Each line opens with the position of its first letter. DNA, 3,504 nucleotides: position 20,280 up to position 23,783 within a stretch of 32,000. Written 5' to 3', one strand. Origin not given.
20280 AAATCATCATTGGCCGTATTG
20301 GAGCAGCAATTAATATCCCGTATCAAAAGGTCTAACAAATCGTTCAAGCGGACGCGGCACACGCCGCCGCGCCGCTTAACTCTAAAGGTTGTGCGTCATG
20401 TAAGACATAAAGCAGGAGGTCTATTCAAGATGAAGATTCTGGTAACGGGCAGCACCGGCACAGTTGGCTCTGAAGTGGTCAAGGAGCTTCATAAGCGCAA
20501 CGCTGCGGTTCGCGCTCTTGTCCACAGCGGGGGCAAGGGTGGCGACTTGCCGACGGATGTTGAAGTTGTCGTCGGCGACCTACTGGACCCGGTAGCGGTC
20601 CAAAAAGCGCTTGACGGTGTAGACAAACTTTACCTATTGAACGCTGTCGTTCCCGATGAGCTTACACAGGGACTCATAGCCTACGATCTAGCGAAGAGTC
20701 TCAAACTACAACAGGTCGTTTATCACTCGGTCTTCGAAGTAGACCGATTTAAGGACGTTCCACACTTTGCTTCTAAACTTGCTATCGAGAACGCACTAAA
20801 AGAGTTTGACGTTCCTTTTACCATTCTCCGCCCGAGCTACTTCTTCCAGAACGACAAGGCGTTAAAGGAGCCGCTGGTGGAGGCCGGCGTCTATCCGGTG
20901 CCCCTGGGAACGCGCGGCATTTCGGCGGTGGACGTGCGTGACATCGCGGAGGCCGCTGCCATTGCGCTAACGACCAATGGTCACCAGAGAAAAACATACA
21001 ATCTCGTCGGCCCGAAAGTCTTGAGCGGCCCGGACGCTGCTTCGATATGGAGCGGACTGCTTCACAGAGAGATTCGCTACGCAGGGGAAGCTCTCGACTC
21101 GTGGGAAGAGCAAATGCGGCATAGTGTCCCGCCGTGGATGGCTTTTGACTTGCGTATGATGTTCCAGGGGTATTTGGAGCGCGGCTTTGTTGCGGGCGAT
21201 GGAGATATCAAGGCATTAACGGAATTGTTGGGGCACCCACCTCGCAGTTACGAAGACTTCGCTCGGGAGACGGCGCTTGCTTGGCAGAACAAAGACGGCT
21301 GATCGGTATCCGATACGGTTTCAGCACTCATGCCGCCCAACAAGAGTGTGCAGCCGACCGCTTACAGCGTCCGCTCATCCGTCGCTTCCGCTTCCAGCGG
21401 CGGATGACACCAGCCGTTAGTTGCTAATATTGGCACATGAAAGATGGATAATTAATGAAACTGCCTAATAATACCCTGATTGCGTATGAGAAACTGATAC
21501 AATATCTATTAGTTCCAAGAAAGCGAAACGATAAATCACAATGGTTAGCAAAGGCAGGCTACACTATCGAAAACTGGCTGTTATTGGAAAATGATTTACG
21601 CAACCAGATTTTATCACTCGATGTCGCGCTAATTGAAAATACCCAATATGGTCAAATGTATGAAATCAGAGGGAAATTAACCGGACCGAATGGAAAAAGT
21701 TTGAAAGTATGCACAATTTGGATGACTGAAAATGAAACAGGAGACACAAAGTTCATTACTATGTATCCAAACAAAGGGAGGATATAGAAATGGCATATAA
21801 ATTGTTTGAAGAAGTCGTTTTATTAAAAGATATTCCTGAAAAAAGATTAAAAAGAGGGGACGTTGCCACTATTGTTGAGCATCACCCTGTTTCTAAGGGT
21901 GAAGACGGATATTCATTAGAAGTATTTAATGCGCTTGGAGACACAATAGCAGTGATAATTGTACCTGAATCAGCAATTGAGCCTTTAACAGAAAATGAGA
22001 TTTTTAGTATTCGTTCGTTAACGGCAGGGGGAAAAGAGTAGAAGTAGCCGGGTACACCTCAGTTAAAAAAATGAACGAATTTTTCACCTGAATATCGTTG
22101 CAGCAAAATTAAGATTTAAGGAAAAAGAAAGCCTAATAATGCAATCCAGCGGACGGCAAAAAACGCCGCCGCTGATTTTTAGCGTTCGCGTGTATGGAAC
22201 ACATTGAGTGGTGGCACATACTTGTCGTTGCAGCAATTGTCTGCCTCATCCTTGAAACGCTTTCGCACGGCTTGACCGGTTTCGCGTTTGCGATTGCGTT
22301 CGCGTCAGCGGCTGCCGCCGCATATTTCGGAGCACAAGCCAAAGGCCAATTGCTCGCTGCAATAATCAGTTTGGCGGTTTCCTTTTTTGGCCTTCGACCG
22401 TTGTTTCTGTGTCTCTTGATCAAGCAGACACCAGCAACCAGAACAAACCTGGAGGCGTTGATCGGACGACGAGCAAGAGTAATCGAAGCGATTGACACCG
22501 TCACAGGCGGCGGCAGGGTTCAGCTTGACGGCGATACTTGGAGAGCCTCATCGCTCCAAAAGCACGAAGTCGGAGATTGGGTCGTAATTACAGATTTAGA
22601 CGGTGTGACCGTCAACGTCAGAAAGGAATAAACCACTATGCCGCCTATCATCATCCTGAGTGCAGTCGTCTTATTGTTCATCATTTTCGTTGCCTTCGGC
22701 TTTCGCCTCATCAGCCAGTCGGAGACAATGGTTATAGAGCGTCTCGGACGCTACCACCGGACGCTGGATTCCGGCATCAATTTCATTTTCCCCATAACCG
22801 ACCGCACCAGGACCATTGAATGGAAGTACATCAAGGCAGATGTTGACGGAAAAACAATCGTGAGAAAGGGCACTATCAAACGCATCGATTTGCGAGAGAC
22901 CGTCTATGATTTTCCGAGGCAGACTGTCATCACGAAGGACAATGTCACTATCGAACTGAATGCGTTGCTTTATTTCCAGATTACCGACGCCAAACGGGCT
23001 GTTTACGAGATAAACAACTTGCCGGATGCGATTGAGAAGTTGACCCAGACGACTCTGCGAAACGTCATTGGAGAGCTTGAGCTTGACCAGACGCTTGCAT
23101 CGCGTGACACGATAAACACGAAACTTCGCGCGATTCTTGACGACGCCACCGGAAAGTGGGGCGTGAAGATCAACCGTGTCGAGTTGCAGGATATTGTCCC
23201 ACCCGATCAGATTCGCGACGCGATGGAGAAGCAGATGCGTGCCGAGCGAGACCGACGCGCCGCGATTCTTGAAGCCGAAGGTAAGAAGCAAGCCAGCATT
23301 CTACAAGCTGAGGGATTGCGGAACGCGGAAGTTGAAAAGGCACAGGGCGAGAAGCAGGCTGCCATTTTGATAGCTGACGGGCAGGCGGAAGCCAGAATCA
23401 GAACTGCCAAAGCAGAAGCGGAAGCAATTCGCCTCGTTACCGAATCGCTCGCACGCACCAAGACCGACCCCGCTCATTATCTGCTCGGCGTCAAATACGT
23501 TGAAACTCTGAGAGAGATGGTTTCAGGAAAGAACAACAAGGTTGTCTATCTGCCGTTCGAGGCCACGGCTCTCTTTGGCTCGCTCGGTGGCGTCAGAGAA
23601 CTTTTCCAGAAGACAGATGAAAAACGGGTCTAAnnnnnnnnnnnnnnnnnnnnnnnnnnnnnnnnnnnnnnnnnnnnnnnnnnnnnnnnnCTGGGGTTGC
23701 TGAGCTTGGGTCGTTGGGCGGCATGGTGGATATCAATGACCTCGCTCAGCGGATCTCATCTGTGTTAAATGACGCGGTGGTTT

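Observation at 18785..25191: Decayed sedentary chromosomal integron: dead intI, then at least five plus-strand cassettes separated by four attC-like sites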

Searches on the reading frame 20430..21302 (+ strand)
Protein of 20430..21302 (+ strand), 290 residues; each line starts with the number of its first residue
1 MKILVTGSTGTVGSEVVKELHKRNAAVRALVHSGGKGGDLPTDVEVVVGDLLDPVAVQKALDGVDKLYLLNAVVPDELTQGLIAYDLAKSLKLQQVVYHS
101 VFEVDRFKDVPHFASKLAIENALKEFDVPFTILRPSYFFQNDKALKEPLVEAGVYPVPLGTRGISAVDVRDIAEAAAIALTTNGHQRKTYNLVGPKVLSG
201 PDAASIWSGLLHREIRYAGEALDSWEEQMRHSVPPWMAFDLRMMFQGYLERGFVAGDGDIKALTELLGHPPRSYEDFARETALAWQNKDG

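Call 4: search_protein_families(library=pfam, proteins=[window:20430-21302:+], max_evalue=0.01)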
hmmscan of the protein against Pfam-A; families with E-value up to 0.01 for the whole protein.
window:20430-21302:+ (290 aa): 4 families
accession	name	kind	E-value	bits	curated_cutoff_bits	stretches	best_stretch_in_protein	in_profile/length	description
PF05368.20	NmrA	-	5.1e-24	85.8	27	1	2-245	4-264/298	NmrA-like family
PF13460.12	NAD_binding_10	-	1.8e-15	57.7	27.2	1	7-153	1-160/184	NAD(P)H-binding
PF01370.27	Epimerase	-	1.8e-09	37.8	20.9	1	3-78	1-81/240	NAD dependent epimerase/dehydratase family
PF04321.23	RmlD_sub_bind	-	3.2e-05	23.6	27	1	1-70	1-56/287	RmlD substrate binding domain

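Call 5: search_protein_families(library=ncbifam, proteins=[window:20430-21302:+], max_evalue=0.01)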
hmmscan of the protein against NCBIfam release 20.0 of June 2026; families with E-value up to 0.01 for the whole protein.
window:20430-21302:+ (290 aa): 15 families
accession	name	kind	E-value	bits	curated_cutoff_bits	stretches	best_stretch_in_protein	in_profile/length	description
TIGR03649.1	ergot_EASG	subfamily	9.4e-16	58.1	256.4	1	3-285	2-287/287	ergot alkaloid biosynthesis protein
TIGR03466.1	HpnA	hypoth_equivalog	3.2e-13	49.3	367.65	1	1-72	1-73/327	hopanoid-associated sugar epimerase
NF052578.1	StrlDmthSdmBMthl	equivalog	4.4e-10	39.8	600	1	1-74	1-75/328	sterol demethylase protein SdmB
NF058621.1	DiazavRedAvaA7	equivalog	7.5e-09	35.6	400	1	1-62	1-61/304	3-diazoavenalumate denitrifying reductase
TIGR04180.1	EDH_00030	hypoth_equivalog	4.4e-07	29.3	475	1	3-74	1-81/297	NAD-dependent 4,6-dehydratase LegB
NF042422.1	oxyalk_red_OleD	equivalog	1.7e-05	24.4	580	1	1-68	1-67/329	2-alkyl-3-oxoalkanoate reductase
NF005754.0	PRK07578.1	equivalog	0.00014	21.8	167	1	1-35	1-35/200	short chain dehydrogenase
TIGR01777.1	yfcH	hypoth_equivalog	0.00051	19.7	207.35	1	3-35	1-33/292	TIGR01777 family oxidoreductase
TIGR01179.1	galE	equivalog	0.00063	18.7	262.3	0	2-29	1-28/332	UDP-glucose 4-epimerase GalE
NF041293.1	G6PDh_Azf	equivalog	0.0011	18.4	400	1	3-70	5-74/252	NAD-dependent glucose-6-phosphate dehydrogenase Azf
NF006073.0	PRK08219.1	equivalog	0.003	17.3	218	1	3-69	6-74/227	SDR family oxidoreductase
NF050030.1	thlkprotThyD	equivalog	0.0045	16.2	400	1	1-36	1-36/305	thylakoid membrane protein ThyD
NF004204.0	PRK05653.2-5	subfamily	0.0073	15.8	352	0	3-68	6-71/226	3-oxoacyl-ACP reductase FabG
NF005539.0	PRK07201.1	equivalog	0.0085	14.8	549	0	1-34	1-36/657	SDR family oxidoreductase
NF040717.1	BcsR_only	exception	0.0094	15.6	46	0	259-284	2-27/42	cellulose biosynthesis protein BcsR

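Call 44: find_homologous_proteins(query=window:20430-21302:+, max_evalue=1e-30)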
Query window:20430-21302:+ (290 aa): 6451 proteins with E <= 1e-30 among 8000 candidates; the best 120 are listed.
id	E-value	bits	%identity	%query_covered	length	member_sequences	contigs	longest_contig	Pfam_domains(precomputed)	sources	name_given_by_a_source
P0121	5.5e-190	648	100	100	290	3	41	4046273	PF05368.20,PF13460.13,PF01370.28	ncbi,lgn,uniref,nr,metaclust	ncbi:MAG: NmrA family NAD(P)-binding protein [Candidatus Brocadia sp.]|uniref:Dehydratase OleE n=1 T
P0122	5.8e-172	589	91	100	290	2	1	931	PF05368.20,PF13460.13,PF01370.28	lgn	-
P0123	6.0e-164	562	88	99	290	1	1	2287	PF05368.20,PF13460.13,PF01370.28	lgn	-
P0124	6.1e-164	562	88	99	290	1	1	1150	PF05368.20,PF13460.13,PF01370.28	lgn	-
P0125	2.4e-161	554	86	100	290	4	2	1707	PF04321.24,PF05368.20,PF13460.13,PF01370.28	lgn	-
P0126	8.2e-161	552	86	100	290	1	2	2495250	PF04321.24,PF05368.20,PF13460.13,PF01370.28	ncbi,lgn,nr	ncbi:MAG: NmrA family NAD(P)-binding protein [Nitrospira sp.]|nr:NmrA family NAD(P)-binding protein 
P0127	2.6e-159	547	84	99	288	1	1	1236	PF05368.20,PF13460.13,PF01370.28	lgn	-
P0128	3.0e-159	547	85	100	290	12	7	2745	PF04321.24,PF05368.20,PF13460.13,PF01370.28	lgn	-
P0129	5.1e-159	546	84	100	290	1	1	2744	PF05368.20,PF13460.13,PF01370.28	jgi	jgi:uncharacterized protein YbjT (DUF2867 family)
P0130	2.0e-158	544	86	100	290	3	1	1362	PF04321.24,PF05368.20,PF13460.13,PF01370.28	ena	-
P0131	5.0e-157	540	83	100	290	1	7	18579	PF05368.20,PF13460.13,PF01370.28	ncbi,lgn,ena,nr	ncbi:MAG: NmrA family NAD(P)-binding protein [Candidatus Brocadia sp.]|nr:NmrA family NAD(P)-binding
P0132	4.4e-156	536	84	100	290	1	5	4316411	PF04321.24,PF05368.20,PF13460.13,PF01370.28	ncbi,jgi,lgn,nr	ncbi:MAG: Oxidoreductase [Nitrospira sp.]|jgi:uncharacterized protein YbjT (DUF2867 family)|nr:MAG: 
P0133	1.8e-148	511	80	99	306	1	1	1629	PF05368.20,PF13460.13,PF01370.28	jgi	jgi:uncharacterized protein YbjT (DUF2867 family)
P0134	3.0e-144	498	77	99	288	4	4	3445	PF05368.20,PF13460.13,PF01370.28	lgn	-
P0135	1.9e-142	492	77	99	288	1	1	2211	PF05368.20,PF13460.13,PF01370.28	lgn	-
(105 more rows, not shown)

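Call 45: find_encoding_contigs(protein=P0126, flank=8000, max_places=2)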
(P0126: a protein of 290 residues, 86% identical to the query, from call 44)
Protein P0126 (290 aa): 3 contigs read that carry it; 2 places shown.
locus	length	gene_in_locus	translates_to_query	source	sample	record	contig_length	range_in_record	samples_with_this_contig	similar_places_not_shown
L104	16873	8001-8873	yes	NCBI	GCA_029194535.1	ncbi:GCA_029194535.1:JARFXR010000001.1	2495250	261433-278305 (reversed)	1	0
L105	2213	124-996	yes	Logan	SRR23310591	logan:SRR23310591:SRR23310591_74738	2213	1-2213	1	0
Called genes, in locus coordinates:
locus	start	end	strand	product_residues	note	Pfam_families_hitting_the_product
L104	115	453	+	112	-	-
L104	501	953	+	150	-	PF13801:Metal_resist (weak), PF16231:DUF4890 (weak), PF07813:LTXXQ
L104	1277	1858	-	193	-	PF00171:Aldedh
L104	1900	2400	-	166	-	PF03358:FMN_red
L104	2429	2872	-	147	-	PF05199:GMC_oxred_C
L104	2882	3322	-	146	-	PF07883:Cupin_2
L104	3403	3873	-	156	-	-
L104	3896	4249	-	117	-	-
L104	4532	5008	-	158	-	PF04002:RadC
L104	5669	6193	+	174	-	-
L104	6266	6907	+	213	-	PF01073:3Beta_HSD, PF01370:Epimerase, PF05368:NmrA, PF13460:NAD_binding_10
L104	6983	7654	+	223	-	PF00484:Pro_CA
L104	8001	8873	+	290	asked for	PF01370:Epimerase, PF04321:RmlD_sub_bind (faint), PF05368:NmrA, PF13460:NAD_binding_10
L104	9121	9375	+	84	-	PF01402:RHH_1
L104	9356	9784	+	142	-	PF01850:PIN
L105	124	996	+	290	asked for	PF01370:Epimerase, PF04321:RmlD_sub_bind (faint), PF05368:NmrA, PF13460:NAD_binding_10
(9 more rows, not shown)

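Call 46: find_encoding_contigs(protein=P0131, flank=10000, max_places=3)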
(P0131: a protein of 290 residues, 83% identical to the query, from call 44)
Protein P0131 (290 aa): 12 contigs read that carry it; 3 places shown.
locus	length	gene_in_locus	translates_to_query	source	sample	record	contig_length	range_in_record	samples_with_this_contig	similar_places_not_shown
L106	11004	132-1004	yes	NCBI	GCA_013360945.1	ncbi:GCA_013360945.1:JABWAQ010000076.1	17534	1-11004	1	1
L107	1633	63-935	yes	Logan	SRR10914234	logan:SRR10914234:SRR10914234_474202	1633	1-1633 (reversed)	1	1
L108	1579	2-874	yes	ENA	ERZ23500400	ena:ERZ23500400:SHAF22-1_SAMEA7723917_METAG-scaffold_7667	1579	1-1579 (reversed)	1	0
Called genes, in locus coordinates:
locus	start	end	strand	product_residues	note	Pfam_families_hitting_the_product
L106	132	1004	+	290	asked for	PF01370:Epimerase (weak), PF05368:NmrA, PF13460:NAD_binding_10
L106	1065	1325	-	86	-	-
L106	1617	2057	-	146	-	PF09424:YqeY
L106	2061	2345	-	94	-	-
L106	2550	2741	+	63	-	-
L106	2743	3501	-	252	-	PF00528:BPD_transp_1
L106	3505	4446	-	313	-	PF00005:ABC_tran, PF13304:AAA_21 (faint)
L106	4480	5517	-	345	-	PF13379:NMT1_2, PF09084:NMT1, PF12974:Phosphonate-bd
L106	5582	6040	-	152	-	PF02082:Rrf2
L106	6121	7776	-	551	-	PF01293:PEPCK_ATP, PF00821:PEPCK_GTP (weak)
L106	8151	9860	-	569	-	PF00702:Hydrolase, PF13419:HAD_2, PF13242:Hydrolase_like (weak), PF01933:CofD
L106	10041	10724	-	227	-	PF04493:Endonuclease_5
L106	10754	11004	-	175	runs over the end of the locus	PF04079:SMC_ScpB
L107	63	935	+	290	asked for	PF01370:Epimerase (weak), PF05368:NmrA, PF13460:NAD_binding_10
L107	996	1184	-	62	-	-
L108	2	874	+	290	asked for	PF01370:Epimerase (weak), PF05368:NmrA, PF13460:NAD_binding_10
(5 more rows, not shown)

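Call 47: find_encoding_contigs(protein=P0132, flank=8000, max_places=2)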
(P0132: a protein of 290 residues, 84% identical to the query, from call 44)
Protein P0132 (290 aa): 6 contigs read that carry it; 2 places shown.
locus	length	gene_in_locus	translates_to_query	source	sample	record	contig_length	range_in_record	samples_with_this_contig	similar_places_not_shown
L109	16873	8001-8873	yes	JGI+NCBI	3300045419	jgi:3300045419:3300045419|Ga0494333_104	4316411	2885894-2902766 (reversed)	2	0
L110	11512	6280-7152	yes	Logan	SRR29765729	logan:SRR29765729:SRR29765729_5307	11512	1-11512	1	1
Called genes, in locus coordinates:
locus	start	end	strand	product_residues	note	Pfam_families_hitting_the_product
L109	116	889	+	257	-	PF00480:ROK (weak)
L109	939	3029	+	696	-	PF07992:Pyr_redox_2, PF00070:Pyr_redox, PF22366:NDH2_C, PF00027:cNMP_binding, PF00571:CBS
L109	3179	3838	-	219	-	PF00072:Response_reg, PF00196:GerE, PF08281:Sigma70_r4_2 (weak)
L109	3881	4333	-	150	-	PF12844:HTH_19 (weak), PF13560:HTH_31, PF01381:HTH_3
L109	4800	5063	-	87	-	-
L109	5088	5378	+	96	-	PF00196:GerE, PF13384:HTH_23 (weak), PF08281:Sigma70_r4_2, PF14493:HTH_40 (faint)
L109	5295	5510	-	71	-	-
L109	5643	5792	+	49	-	-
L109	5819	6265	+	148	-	PF02777:Sod_Fe_C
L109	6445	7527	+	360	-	PF00753:Lactamase_B, PF00581:Rhodanese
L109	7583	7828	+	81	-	-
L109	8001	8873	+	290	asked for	PF01370:Epimerase, PF04321:RmlD_sub_bind (faint), PF05368:NmrA, PF13460:NAD_binding_10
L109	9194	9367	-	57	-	-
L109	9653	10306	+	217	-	PF02622:DUF179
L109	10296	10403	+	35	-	-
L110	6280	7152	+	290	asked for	PF01370:Epimerase, PF04321:RmlD_sub_bind (faint), PF05368:NmrA, PF13460:NAD_binding_10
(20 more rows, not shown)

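Call 60: search_protein_families(library=padloc, proteins=[window:20430-21302:+], max_evalue=0.001)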
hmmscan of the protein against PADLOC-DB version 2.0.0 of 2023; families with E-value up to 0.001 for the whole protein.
window:20430-21302:+ (290 aa): 0 families

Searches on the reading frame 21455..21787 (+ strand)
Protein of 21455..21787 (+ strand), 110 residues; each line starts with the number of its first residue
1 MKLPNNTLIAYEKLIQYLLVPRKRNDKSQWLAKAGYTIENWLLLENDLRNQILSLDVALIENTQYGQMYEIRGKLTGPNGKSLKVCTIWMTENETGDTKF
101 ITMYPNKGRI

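Call 4: search_protein_families(library=pfam, proteins=[window:21455-21787:+], max_evalue=0.01)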
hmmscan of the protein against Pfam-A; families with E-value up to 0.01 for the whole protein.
window:21455-21787:+ (110 aa): 1 family
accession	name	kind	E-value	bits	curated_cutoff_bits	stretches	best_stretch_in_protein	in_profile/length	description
PF21814.2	DUF6883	-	4.6e-21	75.6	27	1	6-107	7-110/110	Domain of unknown function (DUF6883)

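Call 5: search_protein_families(library=ncbifam, proteins=[window:21455-21787:+], max_evalue=0.01)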
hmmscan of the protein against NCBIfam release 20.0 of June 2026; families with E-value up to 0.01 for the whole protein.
window:21455-21787:+ (110 aa): 0 families

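Call 60: search_protein_families(library=padloc, proteins=[window:21455-21787:+], max_evalue=0.001)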
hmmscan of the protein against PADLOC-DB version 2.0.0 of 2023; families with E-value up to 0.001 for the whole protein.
window:21455-21787:+ (110 aa): 0 families

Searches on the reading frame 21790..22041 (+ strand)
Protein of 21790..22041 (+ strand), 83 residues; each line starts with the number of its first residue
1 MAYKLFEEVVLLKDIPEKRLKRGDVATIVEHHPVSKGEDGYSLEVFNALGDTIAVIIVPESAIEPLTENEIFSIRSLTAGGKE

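Call 4: search_protein_families(library=pfam, proteins=[window:21790-22041:+], max_evalue=0.01)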
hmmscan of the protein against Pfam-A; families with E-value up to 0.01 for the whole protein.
window:21790-22041:+ (83 aa): 1 family
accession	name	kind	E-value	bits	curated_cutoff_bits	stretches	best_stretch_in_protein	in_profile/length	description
PF16277.11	DUF4926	-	9.2e-15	54.2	29.1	1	5-64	1-56/57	Domain of unknown function (DUF4926)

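Call 5: search_protein_families(library=ncbifam, proteins=[window:21790-22041:+], max_evalue=0.01)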
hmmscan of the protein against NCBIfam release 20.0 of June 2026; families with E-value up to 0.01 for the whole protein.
window:21790-22041:+ (83 aa): 0 families

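Call 60: search_protein_families(library=padloc, proteins=[window:21790-22041:+], max_evalue=0.001)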
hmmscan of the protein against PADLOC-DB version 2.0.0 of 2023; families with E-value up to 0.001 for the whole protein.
window:21790-22041:+ (83 aa): 0 families

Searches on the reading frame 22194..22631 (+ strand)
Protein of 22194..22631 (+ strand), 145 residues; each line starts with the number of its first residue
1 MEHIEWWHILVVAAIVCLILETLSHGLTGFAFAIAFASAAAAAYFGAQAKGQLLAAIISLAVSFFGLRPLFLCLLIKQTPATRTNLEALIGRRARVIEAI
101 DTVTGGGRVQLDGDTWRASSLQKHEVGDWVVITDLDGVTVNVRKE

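Call 4: search_protein_families(library=pfam, proteins=[window:22194-22631:+], max_evalue=0.01)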
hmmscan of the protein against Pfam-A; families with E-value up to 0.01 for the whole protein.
window:22194-22631:+ (145 aa): 1 family
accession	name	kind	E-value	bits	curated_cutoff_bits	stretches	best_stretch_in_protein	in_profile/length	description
PF01957.25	NfeD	-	6.2e-12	46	29.1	1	87-144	2-57/57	NfeD-like C-terminal, partner-binding domain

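Call 5: search_protein_families(library=ncbifam, proteins=[window:22194-22631:+], max_evalue=0.01)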
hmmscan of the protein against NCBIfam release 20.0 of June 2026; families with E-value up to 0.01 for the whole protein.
window:22194-22631:+ (145 aa): 0 families

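Call 60: search_protein_families(library=padloc, proteins=[window:22194-22631:+], max_evalue=0.001)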
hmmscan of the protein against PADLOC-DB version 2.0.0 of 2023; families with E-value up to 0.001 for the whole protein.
window:22194-22631:+ (145 aa): 0 families

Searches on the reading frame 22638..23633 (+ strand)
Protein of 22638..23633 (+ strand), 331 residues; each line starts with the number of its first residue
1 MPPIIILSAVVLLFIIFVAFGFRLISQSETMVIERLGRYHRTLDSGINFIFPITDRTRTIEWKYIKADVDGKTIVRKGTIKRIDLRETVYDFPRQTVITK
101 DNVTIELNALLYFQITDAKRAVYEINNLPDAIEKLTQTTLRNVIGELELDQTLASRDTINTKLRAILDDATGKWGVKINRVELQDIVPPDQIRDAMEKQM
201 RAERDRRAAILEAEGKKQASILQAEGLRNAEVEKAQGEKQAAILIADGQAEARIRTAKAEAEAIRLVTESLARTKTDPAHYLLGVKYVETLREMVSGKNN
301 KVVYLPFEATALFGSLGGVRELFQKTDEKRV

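Call 4: search_protein_families(library=pfam, proteins=[window:22638-23633:+], max_evalue=0.01)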
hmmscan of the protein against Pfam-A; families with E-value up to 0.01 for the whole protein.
window:22638-23633:+ (331 aa): 2 families
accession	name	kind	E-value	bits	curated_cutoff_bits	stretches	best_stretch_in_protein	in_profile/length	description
PF01145.31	Band_7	-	4.9e-39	134.6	23.6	1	25-216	3-175/176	SPFH domain / Band 7 family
PF13421.11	Band_7_1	-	0.002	18.2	24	1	124-201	129-208/211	SPFH domain-Band 7 family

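Call 5: search_protein_families(library=ncbifam, proteins=[window:22638-23633:+], max_evalue=0.01)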
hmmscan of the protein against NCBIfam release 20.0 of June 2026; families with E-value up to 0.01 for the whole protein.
window:22638-23633:+ (331 aa): 4 families
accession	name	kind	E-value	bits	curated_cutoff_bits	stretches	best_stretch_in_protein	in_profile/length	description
TIGR01933.1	hflK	equivalog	8.6e-28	97.5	159.4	1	22-252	1-211/261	FtsH protease activity modulator HflK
NF008181.0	PRK10930.1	equivalog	7e-14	51.4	660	1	98-253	150-308/419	FtsH protease activity modulator HflK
TIGR01932.1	hflC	equivalog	4.6e-07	29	134.4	1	4-271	4-278/318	protease modulator HflC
NF008259.0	PRK11029.1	equivalog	2.3e-05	23.6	427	1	160-257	187-284/334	protease modulator HflC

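Call 7: find_encoding_contigs(protein=window:22638-23633:+, flank=10000, max_places=10)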
Protein window:22638-23633:+ (331 aa): 23 contigs read that carry it; 9 places shown.
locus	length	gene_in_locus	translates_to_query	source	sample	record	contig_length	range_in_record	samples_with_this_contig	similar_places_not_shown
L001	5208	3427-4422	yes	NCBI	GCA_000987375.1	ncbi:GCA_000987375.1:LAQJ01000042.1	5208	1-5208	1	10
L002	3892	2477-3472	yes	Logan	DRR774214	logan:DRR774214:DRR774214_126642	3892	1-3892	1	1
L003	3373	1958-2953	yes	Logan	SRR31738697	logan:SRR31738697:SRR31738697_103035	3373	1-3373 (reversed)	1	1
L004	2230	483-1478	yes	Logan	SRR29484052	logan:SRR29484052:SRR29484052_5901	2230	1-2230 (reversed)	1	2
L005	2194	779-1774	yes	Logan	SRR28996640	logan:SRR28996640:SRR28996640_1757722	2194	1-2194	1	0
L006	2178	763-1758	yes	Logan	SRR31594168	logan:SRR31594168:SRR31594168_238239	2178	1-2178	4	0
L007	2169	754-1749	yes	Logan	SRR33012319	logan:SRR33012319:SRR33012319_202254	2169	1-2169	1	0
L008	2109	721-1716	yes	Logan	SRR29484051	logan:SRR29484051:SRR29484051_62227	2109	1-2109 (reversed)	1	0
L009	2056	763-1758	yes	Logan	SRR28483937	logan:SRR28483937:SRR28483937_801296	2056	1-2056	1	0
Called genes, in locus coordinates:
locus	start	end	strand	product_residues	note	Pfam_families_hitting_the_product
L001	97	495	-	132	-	PF02899:Phage_int_SAM_1 (weak), PF13495:Phage_int_SAM_4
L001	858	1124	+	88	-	-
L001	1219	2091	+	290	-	PF01370:Epimerase (weak), PF05368:NmrA, PF13460:NAD_binding_10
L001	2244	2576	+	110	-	PF21814:DUF6883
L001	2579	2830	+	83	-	PF16277:DUF4926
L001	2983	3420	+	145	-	PF01957:NfeD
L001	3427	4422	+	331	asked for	PF01145:Band_7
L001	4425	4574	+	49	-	-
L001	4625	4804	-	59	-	-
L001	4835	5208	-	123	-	PF13358:DDE_3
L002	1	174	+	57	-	?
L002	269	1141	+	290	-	PF01370:Epimerase (weak), PF05368:NmrA, PF13460:NAD_binding_10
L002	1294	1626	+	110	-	PF21814:DUF6883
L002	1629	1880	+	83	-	PF16277:DUF4926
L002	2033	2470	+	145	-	PF01957:NfeD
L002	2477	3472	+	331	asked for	PF01145:Band_7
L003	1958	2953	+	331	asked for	PF01145:Band_7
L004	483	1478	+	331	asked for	PF01145:Band_7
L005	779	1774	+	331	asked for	PF01145:Band_7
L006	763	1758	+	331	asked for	PF01145:Band_7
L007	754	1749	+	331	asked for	PF01145:Band_7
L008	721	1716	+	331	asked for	PF01145:Band_7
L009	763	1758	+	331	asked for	PF01145:Band_7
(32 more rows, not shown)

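Call 60: search_protein_families(library=padloc, proteins=[window:22638-23633:+], max_evalue=0.001)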
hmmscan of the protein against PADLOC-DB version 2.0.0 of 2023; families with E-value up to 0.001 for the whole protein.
window:22638-23633:+ (331 aa): 0 families
